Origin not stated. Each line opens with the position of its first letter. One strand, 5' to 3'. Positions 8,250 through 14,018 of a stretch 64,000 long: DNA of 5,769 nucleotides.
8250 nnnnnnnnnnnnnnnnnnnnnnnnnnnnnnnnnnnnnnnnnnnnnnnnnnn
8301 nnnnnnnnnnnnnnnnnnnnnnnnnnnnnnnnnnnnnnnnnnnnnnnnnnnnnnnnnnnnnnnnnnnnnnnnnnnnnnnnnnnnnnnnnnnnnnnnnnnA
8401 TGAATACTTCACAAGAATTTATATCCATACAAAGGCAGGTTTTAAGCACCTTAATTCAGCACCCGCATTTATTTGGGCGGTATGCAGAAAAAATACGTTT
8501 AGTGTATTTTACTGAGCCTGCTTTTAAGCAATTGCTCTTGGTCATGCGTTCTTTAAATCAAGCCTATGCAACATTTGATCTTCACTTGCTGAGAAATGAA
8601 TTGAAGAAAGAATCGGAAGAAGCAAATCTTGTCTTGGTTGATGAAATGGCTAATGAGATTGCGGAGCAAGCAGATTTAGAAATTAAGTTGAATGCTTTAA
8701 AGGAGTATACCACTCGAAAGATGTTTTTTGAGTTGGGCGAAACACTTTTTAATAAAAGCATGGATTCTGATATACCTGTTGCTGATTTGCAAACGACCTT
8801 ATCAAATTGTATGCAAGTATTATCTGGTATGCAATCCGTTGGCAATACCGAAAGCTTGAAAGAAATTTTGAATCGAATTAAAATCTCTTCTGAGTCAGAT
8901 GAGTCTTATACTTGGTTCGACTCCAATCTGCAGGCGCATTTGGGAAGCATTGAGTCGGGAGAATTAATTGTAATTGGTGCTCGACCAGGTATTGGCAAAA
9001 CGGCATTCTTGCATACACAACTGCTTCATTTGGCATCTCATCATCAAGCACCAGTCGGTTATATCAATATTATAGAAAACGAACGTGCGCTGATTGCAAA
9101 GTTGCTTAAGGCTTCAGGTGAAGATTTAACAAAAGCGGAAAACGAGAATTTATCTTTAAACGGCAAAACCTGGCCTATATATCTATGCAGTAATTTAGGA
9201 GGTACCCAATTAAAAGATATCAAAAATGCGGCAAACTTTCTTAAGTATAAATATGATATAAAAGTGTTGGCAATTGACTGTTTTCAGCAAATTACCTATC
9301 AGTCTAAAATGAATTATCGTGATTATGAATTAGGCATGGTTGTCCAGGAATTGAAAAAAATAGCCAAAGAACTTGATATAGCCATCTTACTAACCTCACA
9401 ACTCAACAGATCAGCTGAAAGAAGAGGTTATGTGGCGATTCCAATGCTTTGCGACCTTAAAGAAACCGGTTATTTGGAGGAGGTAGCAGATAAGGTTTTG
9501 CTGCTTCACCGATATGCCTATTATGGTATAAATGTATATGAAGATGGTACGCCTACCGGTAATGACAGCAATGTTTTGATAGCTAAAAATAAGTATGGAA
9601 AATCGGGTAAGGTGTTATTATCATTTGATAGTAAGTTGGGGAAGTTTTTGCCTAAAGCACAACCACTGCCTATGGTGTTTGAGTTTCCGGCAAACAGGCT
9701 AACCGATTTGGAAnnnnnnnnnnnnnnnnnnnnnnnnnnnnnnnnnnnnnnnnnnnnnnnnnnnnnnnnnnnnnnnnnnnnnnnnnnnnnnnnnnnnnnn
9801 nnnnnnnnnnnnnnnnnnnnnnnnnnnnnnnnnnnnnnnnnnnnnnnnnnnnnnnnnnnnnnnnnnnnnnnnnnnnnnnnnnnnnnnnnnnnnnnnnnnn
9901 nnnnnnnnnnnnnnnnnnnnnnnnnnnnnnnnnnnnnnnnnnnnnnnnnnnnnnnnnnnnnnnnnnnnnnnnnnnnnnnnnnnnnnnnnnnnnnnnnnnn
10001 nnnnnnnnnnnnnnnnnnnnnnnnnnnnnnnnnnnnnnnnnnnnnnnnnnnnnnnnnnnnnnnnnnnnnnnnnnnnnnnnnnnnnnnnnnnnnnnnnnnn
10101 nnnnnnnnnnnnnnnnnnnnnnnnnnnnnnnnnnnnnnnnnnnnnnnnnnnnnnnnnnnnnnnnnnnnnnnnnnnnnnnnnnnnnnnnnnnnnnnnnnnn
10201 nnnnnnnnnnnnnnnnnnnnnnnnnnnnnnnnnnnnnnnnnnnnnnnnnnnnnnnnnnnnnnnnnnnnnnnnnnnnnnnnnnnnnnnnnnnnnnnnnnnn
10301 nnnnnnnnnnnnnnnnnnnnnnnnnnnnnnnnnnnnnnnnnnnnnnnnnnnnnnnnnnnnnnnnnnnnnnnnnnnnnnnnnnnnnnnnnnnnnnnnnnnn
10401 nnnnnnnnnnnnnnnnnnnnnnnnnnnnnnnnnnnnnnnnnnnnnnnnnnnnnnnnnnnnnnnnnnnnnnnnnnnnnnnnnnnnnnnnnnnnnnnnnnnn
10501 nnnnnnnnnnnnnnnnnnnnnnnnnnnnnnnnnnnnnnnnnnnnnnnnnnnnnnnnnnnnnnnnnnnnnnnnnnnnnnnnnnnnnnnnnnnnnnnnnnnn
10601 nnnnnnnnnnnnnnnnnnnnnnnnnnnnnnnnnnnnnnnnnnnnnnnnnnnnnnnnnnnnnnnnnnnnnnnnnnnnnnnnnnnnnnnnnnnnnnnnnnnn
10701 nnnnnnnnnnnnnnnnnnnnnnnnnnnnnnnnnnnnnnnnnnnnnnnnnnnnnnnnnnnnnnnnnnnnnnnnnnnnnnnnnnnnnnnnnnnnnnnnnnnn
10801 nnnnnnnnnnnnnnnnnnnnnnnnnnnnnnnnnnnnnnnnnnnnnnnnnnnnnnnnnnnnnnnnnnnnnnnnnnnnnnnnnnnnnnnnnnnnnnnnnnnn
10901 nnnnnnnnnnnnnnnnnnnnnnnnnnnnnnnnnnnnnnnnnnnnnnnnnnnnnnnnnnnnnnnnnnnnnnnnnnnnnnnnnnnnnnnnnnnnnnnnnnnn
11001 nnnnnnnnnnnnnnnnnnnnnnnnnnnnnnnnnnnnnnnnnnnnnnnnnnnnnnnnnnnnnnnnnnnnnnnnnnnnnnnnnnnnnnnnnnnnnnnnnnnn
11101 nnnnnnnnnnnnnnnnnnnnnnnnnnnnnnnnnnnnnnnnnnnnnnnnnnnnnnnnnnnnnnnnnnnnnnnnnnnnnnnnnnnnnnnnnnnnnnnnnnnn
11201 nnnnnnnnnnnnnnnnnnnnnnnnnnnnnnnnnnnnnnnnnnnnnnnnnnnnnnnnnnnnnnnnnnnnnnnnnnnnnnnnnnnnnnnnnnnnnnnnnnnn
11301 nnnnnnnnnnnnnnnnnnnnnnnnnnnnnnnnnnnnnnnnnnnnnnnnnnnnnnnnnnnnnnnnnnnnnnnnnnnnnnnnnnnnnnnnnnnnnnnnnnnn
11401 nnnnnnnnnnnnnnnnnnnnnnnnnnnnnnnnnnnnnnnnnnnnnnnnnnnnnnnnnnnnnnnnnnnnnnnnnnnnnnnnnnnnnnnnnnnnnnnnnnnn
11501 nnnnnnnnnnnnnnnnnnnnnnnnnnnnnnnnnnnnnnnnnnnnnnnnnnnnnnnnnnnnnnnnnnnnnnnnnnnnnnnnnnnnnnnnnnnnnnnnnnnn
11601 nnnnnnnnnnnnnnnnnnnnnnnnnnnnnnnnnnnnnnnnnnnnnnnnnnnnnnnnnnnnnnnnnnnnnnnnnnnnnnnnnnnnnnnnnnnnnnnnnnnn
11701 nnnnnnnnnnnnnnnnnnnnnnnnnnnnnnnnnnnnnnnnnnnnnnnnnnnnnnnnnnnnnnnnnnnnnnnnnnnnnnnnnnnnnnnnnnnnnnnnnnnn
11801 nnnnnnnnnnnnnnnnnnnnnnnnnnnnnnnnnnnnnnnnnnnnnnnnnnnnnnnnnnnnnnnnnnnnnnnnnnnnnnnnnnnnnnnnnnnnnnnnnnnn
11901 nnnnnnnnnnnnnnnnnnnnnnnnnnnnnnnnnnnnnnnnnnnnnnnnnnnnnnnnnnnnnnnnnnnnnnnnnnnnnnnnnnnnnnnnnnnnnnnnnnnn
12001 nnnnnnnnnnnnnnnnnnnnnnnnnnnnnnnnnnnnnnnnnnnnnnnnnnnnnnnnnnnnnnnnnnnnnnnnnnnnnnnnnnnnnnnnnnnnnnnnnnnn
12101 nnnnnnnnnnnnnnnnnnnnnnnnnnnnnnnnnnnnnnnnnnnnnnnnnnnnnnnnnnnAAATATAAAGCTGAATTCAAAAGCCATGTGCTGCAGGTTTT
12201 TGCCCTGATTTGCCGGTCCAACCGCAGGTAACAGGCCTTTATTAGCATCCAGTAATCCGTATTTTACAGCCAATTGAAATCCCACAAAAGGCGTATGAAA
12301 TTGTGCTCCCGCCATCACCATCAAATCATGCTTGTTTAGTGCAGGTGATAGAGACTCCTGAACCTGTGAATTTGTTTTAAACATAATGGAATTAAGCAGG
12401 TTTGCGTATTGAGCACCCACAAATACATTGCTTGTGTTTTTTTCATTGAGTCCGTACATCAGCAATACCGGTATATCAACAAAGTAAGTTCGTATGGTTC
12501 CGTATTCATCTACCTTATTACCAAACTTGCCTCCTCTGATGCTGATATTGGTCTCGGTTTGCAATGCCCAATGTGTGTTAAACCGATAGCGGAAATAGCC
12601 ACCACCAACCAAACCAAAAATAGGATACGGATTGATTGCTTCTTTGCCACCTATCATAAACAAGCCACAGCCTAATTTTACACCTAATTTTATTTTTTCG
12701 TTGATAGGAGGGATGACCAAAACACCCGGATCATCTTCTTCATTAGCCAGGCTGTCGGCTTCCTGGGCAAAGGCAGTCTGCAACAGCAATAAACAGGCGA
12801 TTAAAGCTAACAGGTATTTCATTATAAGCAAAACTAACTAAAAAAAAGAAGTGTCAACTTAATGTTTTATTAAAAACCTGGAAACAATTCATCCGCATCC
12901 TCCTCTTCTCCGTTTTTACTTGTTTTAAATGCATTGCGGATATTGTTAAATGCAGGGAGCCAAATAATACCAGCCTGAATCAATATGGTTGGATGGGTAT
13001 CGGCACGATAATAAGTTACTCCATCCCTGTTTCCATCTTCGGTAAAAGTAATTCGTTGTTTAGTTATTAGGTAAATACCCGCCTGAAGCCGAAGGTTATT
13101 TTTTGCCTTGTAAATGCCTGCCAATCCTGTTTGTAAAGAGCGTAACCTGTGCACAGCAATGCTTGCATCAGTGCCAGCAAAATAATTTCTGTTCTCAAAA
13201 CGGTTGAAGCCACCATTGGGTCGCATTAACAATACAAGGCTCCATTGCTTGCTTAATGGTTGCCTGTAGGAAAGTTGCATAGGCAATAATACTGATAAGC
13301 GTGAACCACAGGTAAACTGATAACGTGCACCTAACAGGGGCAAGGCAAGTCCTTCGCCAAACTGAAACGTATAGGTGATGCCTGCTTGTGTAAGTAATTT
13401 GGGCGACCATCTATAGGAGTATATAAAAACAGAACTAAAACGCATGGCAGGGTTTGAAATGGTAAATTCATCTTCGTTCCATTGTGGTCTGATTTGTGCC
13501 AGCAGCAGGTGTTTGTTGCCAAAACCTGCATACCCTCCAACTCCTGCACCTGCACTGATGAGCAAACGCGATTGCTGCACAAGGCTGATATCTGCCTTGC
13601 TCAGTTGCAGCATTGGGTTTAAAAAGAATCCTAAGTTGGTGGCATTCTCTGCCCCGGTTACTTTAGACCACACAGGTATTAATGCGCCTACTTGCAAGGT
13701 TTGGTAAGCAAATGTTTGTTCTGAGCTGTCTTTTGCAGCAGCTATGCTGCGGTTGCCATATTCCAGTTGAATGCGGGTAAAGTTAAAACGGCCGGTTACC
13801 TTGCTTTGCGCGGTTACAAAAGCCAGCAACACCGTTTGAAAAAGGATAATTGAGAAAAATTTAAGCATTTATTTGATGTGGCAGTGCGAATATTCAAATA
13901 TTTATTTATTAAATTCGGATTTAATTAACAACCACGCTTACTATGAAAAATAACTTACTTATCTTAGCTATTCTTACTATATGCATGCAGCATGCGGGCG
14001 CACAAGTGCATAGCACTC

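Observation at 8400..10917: Compact retron in which the RT and msr/msd RNA are coupled to a DnaB-family helicase rather than a known retron effector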

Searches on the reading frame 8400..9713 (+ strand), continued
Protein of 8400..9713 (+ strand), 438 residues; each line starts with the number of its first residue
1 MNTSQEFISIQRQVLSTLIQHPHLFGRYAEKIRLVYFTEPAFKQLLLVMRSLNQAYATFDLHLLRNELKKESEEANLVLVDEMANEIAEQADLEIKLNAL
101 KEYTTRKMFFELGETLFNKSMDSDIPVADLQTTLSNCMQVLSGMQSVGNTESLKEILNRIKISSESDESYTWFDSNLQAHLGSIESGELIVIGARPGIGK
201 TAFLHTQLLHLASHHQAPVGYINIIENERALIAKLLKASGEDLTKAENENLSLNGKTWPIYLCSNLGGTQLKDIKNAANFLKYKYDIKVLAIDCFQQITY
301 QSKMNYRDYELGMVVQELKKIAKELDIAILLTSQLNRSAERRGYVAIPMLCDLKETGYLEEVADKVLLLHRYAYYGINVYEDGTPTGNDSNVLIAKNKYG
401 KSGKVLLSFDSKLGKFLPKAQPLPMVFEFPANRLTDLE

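Call 84: fold_search(model_id=the predicted structure, library=pdb)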
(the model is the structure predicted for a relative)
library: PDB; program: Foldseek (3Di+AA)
matches with E <= 10: 1842; with E <= 0.001: 782
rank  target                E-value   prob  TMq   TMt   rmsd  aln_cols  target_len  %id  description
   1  9dls_D                1.8e-26  1.00  0.55  0.55  16.2       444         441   20  Vibrio cholerae DnaB (released 2025-07-16)
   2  4nmn_A                2.0e-26  1.00  0.54  0.56  19.1       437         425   24  Aquifex aeolicus replicative helicase (DnaB) complexed with ADP, at 3.3 resolution (released 2014-01-29)
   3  9dls_C                6.7e-26  1.00  0.76  0.75   4.8       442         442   19  Vibrio cholerae DnaB (released 2025-07-16)
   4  9oa1_D                7.1e-26  1.00  0.55  0.54  20.2       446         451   20  Ecoli DnaB helicase and Phage Lambda loader P with ADP-Mg in a 6:5 stoichiometry ratio. (released 2025-07-16)
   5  2q6t_C                1.0e-25  1.00  0.51  0.55   9.5       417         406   19  Crystal structure of the Thermus aquaticus DnaB monomer (released 2007-07-24)
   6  6t66_A                1.3e-25  1.00  0.69  0.68   5.9       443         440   19  Crystal structure of the Vibrio cholerae replicative helicase (DnaB) with GDP-AlF4 (released 2021-04-28)
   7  4esv_I                2.0e-25  1.00  0.55  0.57  15.5       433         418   21  A New Twist on the Translocation Mechanism of Helicases from the Structure of DnaB with its Substrates (released 2012-10-24)
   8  4esv_J                2.1e-25  1.00  0.72  0.75   5.3       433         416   21  A New Twist on the Translocation Mechanism of Helicases from the Structure of DnaB with its Substrates (released 2012-10-24)
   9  6t66_F                2.3e-25  1.00  0.55  0.55  15.7       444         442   19  Crystal structure of the Vibrio cholerae replicative helicase (DnaB) with GDP-AlF4 (released 2021-04-28)
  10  9oa1_B                2.3e-25  1.00  0.55  0.53  20.2       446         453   20  Ecoli DnaB helicase and Phage Lambda loader P with ADP-Mg in a 6:5 stoichiometry ratio. (released 2025-07-16)
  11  6t66_B                2.5e-25  1.00  0.55  0.55  15.6       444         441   19  Crystal structure of the Vibrio cholerae replicative helicase (DnaB) with GDP-AlF4 (released 2021-04-28)
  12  4esv_F                4.6e-25  1.00  0.76  0.79   4.3       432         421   21  A New Twist on the Translocation Mechanism of Helicases from the Structure of DnaB with its Substrates (released 2012-10-24)
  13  4esv_H                5.2e-25  1.00  0.76  0.78   4.7       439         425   21  A New Twist on the Translocation Mechanism of Helicases from the Structure of DnaB with its Substrates (released 2012-10-24)
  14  2q6t_D                5.2e-25  1.00  0.49  0.54  23.6       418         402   20  Crystal structure of the Thermus aquaticus DnaB monomer (released 2007-07-24)
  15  4esv_G                6.1e-25  1.00  0.50  0.52  17.3       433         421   21  A New Twist on the Translocation Mechanism of Helicases from the Structure of DnaB with its Substrates (released 2012-10-24)
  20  4nmn_B                1.6e-24  1.00  0.57  0.60   7.4       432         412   23  Aquifex aeolicus replicative helicase (DnaB) complexed with ADP, at 3.3 resolution (released 2014-01-29)
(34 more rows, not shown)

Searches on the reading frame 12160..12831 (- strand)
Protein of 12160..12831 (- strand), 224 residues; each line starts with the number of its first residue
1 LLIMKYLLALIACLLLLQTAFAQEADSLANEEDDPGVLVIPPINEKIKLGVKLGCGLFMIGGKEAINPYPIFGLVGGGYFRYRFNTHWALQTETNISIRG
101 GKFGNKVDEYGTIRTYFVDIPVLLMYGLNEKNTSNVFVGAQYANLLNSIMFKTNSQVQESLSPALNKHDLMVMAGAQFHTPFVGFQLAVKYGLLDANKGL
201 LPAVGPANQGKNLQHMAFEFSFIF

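Call 79: search_protein_families(library=pfam, proteins=[window:12160-12831:-], max_evalue=0.0001)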
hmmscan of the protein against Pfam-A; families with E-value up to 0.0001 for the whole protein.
window:12160-12831:- (224 aa): 2 families
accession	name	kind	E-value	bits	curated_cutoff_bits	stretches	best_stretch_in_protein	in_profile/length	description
PF13568.12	OMP_b-brl_2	-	7.6e-15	55.9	27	1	46-195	8-172/175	Outer membrane protein beta-barrel domain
PF13505.12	OMP_b-brl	-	1.8e-05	25.4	28.7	1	73-221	43-170/175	Outer membrane protein beta-barrel domain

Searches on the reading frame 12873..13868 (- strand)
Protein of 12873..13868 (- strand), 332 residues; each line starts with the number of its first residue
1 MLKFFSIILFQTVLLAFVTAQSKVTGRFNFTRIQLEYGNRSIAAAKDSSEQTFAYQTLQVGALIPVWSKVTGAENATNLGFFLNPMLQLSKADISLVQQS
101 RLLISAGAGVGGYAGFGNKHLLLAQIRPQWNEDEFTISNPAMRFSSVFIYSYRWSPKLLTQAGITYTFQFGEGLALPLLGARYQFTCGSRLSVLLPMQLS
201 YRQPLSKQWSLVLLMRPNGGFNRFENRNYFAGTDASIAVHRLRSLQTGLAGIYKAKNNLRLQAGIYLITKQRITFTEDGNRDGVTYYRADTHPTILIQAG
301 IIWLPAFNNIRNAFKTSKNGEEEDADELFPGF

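Call 79: search_protein_families(library=pfam, proteins=[window:12873-13868:-], max_evalue=0.0001)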
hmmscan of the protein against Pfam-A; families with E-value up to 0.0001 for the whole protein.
window:12873-13868:- (332 aa): 1 family
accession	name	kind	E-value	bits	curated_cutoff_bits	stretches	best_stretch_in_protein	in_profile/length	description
PF19783.5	DUF6268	-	1.2e-05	24.9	22.8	1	32-267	8-241/279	Domain of unknown function (DUF6268)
